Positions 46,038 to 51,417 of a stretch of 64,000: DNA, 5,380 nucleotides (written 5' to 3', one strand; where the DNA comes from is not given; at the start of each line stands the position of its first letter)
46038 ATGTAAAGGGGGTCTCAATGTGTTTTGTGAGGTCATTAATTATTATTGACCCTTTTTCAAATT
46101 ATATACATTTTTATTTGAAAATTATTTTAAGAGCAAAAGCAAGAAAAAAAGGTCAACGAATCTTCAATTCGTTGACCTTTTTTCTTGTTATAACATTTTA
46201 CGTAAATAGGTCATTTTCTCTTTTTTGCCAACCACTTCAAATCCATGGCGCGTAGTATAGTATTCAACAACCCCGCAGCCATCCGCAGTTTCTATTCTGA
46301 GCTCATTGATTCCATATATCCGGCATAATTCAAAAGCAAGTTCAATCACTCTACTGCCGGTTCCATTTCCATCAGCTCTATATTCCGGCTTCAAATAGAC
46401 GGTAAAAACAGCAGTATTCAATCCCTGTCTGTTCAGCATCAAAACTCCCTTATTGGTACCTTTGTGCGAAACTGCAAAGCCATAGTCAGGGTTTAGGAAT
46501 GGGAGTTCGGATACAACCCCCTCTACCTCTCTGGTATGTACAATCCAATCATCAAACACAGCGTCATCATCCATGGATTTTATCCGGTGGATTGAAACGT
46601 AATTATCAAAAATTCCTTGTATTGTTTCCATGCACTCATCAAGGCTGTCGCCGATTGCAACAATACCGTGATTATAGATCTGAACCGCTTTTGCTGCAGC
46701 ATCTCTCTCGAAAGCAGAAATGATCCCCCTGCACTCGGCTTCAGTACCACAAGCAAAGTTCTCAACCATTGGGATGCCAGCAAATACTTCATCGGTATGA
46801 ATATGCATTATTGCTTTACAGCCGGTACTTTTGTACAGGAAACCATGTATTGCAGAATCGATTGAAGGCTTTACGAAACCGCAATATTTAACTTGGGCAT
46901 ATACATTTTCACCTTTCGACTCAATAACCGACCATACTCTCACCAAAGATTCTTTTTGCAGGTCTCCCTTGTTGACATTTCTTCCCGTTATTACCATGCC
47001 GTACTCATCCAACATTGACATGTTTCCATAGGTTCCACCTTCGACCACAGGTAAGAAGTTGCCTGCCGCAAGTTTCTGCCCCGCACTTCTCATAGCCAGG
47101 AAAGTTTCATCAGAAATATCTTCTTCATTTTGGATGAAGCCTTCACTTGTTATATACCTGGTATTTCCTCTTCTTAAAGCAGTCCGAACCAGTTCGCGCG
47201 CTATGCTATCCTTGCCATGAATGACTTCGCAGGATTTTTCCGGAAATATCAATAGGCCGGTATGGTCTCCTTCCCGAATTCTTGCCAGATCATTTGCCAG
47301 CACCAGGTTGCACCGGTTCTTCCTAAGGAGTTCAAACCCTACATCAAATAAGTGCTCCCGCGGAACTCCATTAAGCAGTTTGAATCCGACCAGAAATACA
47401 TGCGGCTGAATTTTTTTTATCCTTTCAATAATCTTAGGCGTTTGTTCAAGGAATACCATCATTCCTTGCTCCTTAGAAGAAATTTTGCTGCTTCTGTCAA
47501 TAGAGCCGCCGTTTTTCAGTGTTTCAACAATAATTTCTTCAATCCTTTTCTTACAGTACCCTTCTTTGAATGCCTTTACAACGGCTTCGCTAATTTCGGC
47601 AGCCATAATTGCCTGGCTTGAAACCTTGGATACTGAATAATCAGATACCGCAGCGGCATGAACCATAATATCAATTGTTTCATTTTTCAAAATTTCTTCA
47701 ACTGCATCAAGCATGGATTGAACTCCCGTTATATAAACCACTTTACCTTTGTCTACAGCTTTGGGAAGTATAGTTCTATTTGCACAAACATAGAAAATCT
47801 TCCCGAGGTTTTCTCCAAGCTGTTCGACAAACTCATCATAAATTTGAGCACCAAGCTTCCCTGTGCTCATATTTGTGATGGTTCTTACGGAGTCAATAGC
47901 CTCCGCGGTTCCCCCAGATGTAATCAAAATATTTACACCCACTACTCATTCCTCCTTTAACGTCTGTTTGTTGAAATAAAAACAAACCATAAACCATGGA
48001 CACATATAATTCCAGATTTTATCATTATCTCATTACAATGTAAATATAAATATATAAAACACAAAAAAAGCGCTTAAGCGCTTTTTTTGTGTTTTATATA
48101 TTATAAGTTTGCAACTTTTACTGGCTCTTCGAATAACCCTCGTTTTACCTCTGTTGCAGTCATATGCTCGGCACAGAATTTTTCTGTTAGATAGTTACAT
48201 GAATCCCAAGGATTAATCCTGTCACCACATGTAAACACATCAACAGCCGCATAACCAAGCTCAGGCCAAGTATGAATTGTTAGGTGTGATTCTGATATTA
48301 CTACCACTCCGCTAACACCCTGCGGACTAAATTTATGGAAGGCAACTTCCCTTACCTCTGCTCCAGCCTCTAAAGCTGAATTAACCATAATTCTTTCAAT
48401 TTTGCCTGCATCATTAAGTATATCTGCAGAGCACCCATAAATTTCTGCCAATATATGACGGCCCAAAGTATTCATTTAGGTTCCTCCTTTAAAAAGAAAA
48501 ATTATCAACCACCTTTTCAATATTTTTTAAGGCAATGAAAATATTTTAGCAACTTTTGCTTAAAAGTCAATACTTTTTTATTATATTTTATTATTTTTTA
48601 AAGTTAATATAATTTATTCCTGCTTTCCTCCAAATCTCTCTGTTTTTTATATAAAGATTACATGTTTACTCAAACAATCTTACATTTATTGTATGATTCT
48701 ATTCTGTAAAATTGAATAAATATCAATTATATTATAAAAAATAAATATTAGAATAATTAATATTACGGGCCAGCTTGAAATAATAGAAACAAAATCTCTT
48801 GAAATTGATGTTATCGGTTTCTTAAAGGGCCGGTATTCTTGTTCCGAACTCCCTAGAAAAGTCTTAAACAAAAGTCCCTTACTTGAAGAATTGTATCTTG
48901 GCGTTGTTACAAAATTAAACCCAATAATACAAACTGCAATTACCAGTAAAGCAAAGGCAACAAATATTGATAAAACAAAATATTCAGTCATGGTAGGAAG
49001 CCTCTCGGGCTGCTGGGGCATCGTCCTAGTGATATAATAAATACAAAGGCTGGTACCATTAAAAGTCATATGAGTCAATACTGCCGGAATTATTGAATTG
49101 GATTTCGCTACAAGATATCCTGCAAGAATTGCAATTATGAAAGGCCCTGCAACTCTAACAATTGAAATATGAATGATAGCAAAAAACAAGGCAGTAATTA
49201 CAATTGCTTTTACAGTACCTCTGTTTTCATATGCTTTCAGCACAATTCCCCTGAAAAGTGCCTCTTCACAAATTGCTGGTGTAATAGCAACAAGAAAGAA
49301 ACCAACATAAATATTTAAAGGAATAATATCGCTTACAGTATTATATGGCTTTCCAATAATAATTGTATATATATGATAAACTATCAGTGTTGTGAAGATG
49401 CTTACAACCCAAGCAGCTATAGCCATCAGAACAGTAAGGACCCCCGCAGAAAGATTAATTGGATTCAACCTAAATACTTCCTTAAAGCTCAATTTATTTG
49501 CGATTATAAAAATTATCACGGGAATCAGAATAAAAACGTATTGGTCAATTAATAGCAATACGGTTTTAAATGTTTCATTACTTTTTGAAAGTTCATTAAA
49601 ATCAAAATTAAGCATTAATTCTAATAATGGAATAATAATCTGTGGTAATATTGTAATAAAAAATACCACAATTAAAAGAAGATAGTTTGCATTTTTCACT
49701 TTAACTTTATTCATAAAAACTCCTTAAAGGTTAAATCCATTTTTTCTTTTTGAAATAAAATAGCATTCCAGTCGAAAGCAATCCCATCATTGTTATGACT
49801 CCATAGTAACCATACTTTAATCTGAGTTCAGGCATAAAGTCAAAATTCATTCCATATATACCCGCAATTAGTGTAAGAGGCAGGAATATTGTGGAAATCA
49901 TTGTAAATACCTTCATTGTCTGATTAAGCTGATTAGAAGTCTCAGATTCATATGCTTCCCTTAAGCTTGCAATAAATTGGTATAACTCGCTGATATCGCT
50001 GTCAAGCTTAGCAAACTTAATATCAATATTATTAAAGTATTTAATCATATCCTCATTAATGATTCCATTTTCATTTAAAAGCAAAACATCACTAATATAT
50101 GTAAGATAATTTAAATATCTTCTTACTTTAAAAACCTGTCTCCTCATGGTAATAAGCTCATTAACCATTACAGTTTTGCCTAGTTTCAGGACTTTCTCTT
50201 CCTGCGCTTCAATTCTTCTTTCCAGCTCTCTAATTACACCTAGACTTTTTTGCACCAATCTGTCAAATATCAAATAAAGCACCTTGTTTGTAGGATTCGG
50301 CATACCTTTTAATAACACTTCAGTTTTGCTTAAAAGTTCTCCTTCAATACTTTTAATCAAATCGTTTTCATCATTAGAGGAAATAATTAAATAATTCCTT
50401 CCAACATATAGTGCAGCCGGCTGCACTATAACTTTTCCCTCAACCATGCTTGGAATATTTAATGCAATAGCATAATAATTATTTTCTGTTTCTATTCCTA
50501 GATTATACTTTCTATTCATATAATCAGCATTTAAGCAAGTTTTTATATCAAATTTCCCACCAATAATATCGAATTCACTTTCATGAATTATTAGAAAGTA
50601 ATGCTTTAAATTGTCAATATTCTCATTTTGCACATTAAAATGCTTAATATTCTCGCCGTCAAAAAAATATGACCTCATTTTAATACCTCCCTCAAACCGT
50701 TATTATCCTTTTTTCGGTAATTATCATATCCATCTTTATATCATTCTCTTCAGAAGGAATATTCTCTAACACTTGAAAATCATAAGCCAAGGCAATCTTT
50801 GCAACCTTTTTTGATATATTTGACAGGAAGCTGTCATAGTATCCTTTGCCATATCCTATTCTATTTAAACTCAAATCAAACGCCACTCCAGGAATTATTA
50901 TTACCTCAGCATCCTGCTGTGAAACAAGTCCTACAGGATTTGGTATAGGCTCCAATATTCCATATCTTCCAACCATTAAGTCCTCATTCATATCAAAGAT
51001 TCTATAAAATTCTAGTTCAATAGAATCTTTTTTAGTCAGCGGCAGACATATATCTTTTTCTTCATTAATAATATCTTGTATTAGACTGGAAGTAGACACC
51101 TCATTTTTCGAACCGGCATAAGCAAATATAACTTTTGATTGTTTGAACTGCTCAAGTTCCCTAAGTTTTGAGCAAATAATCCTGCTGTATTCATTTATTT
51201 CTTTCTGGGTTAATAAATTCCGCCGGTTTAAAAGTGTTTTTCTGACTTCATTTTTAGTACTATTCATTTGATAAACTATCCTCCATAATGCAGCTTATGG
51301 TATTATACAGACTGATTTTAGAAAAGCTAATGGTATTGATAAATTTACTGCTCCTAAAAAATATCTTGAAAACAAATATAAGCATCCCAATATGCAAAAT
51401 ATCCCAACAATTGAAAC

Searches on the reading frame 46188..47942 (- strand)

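Call 23: search_protein_families(library=ncbifam, proteins=[window:46188-47942:-], max_evalue=1e-10)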
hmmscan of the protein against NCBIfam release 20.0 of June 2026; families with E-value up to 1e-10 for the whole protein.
window:46188-47942:- (584 aa): 4 families
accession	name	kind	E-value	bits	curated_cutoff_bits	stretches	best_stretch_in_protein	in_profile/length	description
NF005231.0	PRK06732.1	equivalog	6.9e-61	206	265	1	4-254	2-223/229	phosphopantothenate--cysteine ligase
TIGR02114.1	coaB_strep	equivalog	1.3e-48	165.8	217.2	1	4-252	2-221/228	phosphopantothenate--cysteine ligase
NF007199.0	PRK09620.1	equivalog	2.4e-27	95.8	248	2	2-111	3-109/229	hypothetical protein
TIGR00521.1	coaBC_dfp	equivalog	7.3e-26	91.1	219.7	1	2-123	186-299/392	bifunctional phosphopantothenoylcysteine decarboxylase/phosphopantothenate--cysteine ligase CoaBC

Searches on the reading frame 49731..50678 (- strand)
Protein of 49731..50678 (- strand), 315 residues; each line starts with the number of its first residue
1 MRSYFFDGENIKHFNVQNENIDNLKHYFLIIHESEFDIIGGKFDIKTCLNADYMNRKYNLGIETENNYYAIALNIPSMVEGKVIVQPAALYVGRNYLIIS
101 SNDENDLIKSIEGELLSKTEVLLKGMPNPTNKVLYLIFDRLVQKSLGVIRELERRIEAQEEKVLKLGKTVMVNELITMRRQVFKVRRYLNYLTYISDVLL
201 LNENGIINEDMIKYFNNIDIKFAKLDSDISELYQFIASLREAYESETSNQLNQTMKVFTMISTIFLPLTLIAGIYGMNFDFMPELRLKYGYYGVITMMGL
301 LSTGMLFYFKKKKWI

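Call 57: search_protein_families(library=pfam, proteins=[window:49731-50678:-], max_evalue=0.00001)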
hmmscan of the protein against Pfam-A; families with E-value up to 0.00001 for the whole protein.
window:49731-50678:- (315 aa): 1 family
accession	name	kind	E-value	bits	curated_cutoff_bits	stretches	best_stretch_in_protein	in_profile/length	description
PF01544.23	CorA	-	6.7e-51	173.8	27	1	42-311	23-292/292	CorA-like Mg2+ transporter protein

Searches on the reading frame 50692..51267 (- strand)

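Call 57: search_protein_families(library=pfam, proteins=[window:50692-51267:-], max_evalue=0.00001)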
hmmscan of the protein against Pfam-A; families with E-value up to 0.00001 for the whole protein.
window:50692-51267:- (191 aa): 1 family
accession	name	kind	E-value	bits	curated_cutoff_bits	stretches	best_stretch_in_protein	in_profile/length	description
PF01812.26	5-FTHF_cyc-lig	-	2e-44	152.2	27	1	5-185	1-186/186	5-formyltetrahydrofolate cyclo-ligase family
